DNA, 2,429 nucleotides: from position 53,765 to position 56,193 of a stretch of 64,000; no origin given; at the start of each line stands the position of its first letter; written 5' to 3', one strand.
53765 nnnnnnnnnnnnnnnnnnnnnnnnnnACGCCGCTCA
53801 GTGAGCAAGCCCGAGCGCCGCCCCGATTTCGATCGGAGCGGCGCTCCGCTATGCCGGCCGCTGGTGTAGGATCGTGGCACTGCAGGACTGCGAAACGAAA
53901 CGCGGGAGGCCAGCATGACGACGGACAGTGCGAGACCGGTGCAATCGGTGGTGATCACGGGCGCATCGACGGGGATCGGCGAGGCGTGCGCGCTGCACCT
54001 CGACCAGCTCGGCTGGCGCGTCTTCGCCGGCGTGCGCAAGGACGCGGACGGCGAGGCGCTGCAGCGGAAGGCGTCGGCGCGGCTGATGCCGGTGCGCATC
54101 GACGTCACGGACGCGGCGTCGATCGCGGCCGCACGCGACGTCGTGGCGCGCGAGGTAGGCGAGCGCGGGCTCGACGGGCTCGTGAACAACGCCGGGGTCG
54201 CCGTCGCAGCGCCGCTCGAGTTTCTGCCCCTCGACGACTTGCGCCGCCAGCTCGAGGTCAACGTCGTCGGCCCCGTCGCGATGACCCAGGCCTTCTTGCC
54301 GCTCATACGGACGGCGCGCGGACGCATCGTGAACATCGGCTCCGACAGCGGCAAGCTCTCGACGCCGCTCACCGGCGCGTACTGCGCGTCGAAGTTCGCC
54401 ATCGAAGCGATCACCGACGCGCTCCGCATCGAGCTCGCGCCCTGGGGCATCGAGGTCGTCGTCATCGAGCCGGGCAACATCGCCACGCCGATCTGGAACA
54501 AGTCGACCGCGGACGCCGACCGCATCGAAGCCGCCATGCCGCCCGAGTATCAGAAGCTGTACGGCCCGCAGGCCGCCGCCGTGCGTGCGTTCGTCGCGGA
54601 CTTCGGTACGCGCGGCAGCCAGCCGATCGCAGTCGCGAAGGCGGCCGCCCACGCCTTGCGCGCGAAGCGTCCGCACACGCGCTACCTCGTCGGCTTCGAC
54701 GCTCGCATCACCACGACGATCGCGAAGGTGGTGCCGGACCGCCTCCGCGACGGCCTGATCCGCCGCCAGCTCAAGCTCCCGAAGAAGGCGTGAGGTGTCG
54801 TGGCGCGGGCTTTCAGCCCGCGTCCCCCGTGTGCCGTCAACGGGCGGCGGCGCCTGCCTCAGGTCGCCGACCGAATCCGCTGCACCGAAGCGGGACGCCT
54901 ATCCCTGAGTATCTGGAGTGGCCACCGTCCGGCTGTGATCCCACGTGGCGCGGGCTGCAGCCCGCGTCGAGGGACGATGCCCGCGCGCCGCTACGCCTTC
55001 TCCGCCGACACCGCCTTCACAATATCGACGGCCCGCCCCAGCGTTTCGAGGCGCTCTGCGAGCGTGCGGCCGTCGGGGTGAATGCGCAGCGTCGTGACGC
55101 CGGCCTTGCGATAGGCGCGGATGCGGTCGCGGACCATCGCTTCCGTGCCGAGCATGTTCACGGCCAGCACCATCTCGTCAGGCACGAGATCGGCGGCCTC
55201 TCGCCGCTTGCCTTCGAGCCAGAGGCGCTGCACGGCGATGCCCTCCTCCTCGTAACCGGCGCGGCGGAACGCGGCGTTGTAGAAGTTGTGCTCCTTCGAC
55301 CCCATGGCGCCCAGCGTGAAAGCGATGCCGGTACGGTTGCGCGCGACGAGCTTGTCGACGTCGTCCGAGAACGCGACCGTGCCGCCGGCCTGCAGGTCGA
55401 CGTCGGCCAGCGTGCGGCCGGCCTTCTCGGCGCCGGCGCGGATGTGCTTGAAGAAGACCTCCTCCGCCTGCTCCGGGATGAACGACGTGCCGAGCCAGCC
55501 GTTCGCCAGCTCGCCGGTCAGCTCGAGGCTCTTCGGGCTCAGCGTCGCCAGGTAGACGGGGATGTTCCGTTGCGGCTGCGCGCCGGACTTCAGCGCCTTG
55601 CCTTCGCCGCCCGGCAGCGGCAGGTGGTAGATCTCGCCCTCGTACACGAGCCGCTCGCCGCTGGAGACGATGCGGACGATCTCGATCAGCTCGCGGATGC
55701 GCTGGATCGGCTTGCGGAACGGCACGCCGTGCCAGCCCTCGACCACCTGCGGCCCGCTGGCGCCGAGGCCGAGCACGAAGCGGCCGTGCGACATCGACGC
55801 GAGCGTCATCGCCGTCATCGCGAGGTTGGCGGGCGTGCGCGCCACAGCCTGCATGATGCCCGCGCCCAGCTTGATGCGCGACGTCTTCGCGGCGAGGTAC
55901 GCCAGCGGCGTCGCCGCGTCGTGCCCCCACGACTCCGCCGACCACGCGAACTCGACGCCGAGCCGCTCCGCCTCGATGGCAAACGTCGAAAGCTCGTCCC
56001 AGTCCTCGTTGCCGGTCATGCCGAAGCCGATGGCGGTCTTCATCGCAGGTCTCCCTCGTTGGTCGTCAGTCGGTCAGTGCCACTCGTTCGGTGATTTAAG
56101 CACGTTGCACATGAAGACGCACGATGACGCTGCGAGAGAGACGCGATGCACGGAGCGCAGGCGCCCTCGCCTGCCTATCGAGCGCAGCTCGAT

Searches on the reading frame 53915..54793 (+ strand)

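Call 76: search_protein_families(library=pfam, proteins=[window:53915-54793:+], max_evalue=0.00001)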
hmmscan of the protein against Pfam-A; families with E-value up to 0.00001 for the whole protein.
window:53915-54793:+ (292 aa): 4 families
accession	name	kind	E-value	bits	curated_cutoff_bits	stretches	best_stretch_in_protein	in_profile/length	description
PF00106.31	adh_short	-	2.3e-46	158.2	26.6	1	11-200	2-193/195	short chain dehydrogenase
PF13561.12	adh_short_C2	-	8.8e-34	117.5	27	1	16-207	1-193/236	Enoyl-(Acyl carrier protein) reductase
PF08643.16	DUF1776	-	6e-09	36.2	25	1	99-275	106-290/294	Fungal family of unknown function (DUF1776)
PF08659.16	KR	-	9.5e-08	32.6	22.6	1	12-170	3-163/180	KR domain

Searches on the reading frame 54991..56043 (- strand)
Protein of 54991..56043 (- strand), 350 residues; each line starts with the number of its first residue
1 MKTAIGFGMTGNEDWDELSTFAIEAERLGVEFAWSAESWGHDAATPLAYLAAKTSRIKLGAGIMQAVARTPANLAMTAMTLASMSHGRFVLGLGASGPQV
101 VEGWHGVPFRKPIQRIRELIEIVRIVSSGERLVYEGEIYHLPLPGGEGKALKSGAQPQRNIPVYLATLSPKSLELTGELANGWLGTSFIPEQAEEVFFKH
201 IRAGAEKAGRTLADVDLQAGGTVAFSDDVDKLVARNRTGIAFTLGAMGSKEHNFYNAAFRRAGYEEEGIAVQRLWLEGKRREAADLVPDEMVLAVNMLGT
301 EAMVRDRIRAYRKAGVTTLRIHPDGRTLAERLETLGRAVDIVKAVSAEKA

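Call 76: search_protein_families(library=pfam, proteins=[window:54991-56043:-], max_evalue=0.00001)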
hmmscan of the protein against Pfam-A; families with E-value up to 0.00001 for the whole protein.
window:54991-56043:- (350 aa): 1 family
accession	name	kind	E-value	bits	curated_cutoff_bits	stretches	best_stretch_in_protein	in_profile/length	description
PF00296.26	Bac_luciferase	-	1e-75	255.5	27.9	1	10-317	17-313/314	Luciferase-like monooxygenase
